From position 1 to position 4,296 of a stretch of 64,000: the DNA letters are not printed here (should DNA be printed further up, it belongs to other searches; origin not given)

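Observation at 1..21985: A ~22-kb defence island: FRG-TPR giant, SIR2+NACHT pair, a helicase/HEPN-like/DUF1156-methylase/DUF499-ATPase block, and an IS1 at the boundary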

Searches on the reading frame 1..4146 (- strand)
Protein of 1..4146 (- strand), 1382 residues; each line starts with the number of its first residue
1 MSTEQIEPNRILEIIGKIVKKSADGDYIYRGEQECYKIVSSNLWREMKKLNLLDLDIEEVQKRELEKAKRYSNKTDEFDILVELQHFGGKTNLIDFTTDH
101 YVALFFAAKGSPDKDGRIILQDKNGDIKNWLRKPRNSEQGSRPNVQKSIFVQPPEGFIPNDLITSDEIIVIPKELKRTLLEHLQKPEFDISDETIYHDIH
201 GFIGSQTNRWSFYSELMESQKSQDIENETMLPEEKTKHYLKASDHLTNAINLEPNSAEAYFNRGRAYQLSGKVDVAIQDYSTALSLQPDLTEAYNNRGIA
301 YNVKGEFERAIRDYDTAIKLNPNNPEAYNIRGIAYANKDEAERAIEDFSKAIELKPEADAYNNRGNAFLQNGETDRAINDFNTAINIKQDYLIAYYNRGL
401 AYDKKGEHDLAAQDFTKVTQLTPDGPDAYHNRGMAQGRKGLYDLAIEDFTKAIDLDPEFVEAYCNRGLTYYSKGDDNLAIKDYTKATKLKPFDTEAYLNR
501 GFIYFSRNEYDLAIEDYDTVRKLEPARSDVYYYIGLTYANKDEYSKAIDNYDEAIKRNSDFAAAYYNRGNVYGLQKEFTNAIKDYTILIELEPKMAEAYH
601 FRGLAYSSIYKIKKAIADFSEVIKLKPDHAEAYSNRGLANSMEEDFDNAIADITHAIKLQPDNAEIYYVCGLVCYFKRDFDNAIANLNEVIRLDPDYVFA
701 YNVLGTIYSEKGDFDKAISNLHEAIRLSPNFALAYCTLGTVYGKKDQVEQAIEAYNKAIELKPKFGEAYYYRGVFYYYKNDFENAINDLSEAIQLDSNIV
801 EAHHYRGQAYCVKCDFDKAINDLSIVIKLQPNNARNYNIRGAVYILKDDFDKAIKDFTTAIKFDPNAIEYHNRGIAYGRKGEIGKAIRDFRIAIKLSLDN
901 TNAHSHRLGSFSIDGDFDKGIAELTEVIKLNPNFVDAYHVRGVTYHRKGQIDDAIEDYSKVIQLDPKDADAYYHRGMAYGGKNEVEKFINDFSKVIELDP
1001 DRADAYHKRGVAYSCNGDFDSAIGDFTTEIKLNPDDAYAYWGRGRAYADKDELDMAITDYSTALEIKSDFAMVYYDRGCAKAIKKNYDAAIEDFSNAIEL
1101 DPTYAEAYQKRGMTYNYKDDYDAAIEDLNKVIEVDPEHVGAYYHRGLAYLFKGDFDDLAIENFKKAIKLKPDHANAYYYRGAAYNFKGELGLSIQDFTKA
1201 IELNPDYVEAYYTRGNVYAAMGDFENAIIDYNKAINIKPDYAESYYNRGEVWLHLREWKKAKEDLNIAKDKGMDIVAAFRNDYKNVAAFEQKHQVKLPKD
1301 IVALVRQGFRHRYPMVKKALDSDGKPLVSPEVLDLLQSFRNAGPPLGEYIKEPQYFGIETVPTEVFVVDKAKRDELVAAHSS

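Call 6: search_protein_families(library=pfam, proteins=[window:1-4146:-], max_evalue=0.01)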
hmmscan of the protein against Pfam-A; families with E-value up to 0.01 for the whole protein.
window:1-4146:- (1382 aa): 35 families (the best 25 are shown)
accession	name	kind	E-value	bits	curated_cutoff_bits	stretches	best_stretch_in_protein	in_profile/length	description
PF00515.34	TPR_1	-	1.6e-214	686.5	27.8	28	292-324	2-34/34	Tetratricopeptide repeat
PF13414.12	TPR_11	-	1.2e-203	659.1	26.8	27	944-980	3-39/42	TPR repeat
PF07719.23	TPR_2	-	6.8e-180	569.1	27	23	1209-1241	2-34/34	Tetratricopeptide repeat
PF13181.12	TPR_8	-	1.6e-150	477.2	25.7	17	1209-1241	2-34/34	Tetratricopeptide repeat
PF13431.12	TPR_17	-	1.2e-130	415.5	24.4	12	1197-1228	2-33/34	Tetratricopeptide repeat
PF13432.12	TPR_16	-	7.8e-103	336.7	32.7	12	303-358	9-64/65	Tetratricopeptide repeat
PF13371.12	TPR_9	-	1.2e-82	272.4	35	7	301-359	5-63/73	Tetratricopeptide repeat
PF13424.12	TPR_12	-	3.1e-61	204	30.1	7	700-763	5-76/77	Tetratricopeptide repeat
PF13428.12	TPR_14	-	5.8e-50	163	23.5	0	293-329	3-39/44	Tetratricopeptide repeat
PF14559.12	TPR_19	-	1.4e-47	160.3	25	3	710-768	3-60/68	Tetratricopeptide repeat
PF13174.12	TPR_6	-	3.4e-43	143.8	26.3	0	1106-1137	1-32/33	Tetratricopeptide repeat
PF23914.1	TPR_CcmH_CycH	-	4e-34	118.2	42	2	638-726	58-149/158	Cytochrome c-type biogenesis protein H TPR domain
PF25575.1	TPR_BSK1_C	-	1.3e-22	80.3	42.2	0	1084-1143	55-115/118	Serine/threonine-protein kinase BSK1-like, TPR repeats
PF12569.14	NatA_aux_su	-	3e-20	73.1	33.3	2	1175-1256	193-272/515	N-terminal acetyltransferase A, auxiliary subunit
PF25062.1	ARM_TT21_N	-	2.5e-19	70.3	40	2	601-785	32-221/222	Tetratricopeptide repeat protein 21 N-terminal ARM repeat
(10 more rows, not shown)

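Call 7: search_protein_families(library=padloc, proteins=[window:1-4146:-], max_evalue=0.01)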
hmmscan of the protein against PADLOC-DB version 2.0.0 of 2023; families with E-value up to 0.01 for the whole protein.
window:1-4146:- (1382 aa): 16 families
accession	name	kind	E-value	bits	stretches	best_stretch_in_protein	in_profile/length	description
PDLC04933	PDC-S15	-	1.5e-16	58.7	1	10-129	14-132/286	-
PDLC04936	PDC-S15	-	7.6e-16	56.3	1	12-122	31-140/300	-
PDLC04938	PDC-S15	-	2.2e-14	51.6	1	15-202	52-262/276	-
PDLC04937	PDC-S15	-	1.4e-11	42.5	1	22-203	32-241/254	-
PDLC04932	PDC-S15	-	7.8e-11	39.9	1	11-112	27-143/324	-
PDLC04931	PDC-S15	-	6.3e-10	37.3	1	12-109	49-157/282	-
PDLC01172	TPR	-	8.6e-10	36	0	1154-1181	149-176/448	TPR repeats containing protein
PDLC02907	TPR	-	2e-09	34.6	1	494-595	584-681/864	-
PDLC04926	PDC-S15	-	3.2e-09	34.2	1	27-129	34-140/300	-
PDLC04927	PDC-S15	-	1.7e-08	31.8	1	22-114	34-122/422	-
PDLC04934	PDC-S15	-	2.1e-08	31.7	1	13-113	47-153/416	-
PDLC04940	PDC-S15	-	2.8e-08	31.7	1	12-203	42-260/280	-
PDLC04930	PDC-S15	-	2.6e-07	28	1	72-110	76-114/380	-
PDLC01101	PrimPol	-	5e-07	26.7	0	680-732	49-101/490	adaptation polymerase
PDLC04481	PDC-M16B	-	0.00089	16.1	0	649-728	165-243/471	-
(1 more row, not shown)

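Call 40: search_protein_families(library=ncbifam, proteins=[window:1-4146:-], max_evalue=0.001)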
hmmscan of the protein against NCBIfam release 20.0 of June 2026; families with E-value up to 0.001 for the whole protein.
window:1-4146:- (1382 aa): 38 families (the best 25 are shown)
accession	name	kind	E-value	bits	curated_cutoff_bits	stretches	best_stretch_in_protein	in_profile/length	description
NF040959.1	MamA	equivalog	1.1e-149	495.2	200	11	1003-1135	71-203/204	magnetosome protein MamA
TIGR02917.1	PEP_TPR_lipo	equivalog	3.5e-115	385.9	312.2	6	540-869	171-500/899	XrtA/PEP-CTERM system TPR-repeat protein PrsT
NF008391.2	PRK11189.1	equivalog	1.9e-111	372.3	250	13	208-349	24-157/297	lipoprotein NlpI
TIGR00990.1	3a0801s09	subfamily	2.5e-100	336.9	757.25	11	590-764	325-499/615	mitochondrial import receptor subunit TOM70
TIGR02521.1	type_IV_pilW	equivalog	4.8e-91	304.5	154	10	298-430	38-173/234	type IV pilus biogenesis/stability protein PilW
NF047558.1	TPR_END_plus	domain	1.7e-83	274.4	32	1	1073-1107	1-35/56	TPR end-of-group domain-containing protein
NF033762.1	social_mot_Tgl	equivalog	7.2e-78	261.4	225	7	253-450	27-228/252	social motility TPR repeat lipoprotein Tgl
NF033758.1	gliding_GltE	equivalog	6.6e-67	226.3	225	5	655-786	213-345/411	adventurous gliding motility TPR repeat lipoprotein GltE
TIGR02552.1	LcrH_SycD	equivalog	3.9e-56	188.5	104.8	4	725-802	45-122/136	SycD/LcrH family type III secretion system chaperone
NF002725.1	PRK02603.1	equivalog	3.5e-48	163.9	143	6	253-342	31-123/173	photosystem I assembly protein Ycf3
NF047371.1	FlcA_CTERM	equivalog_domain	3.1e-44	151.5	300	8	623-726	431-535/646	periplasmic flagellar collar protein FlcA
NF007302.0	PRK09782.1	equivalog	1.3e-40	139.2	1223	1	242-338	598-691/990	phage receptor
TIGR02795.1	tol_pal_ybgF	equivalog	3.9e-37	127.5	90.1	1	914-1003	15-110/119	tol-pal system protein YbgF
NF047507.1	TPR_BatC_Lepto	exception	3.1e-36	124.9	175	3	1133-1247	20-135/214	TPR repeat-containing protein BatC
NF008755.0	PRK11788.1-3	equivalog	4.5e-33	115.1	430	0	839-888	41-91/388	lipopolysaccharide assembly protein LapB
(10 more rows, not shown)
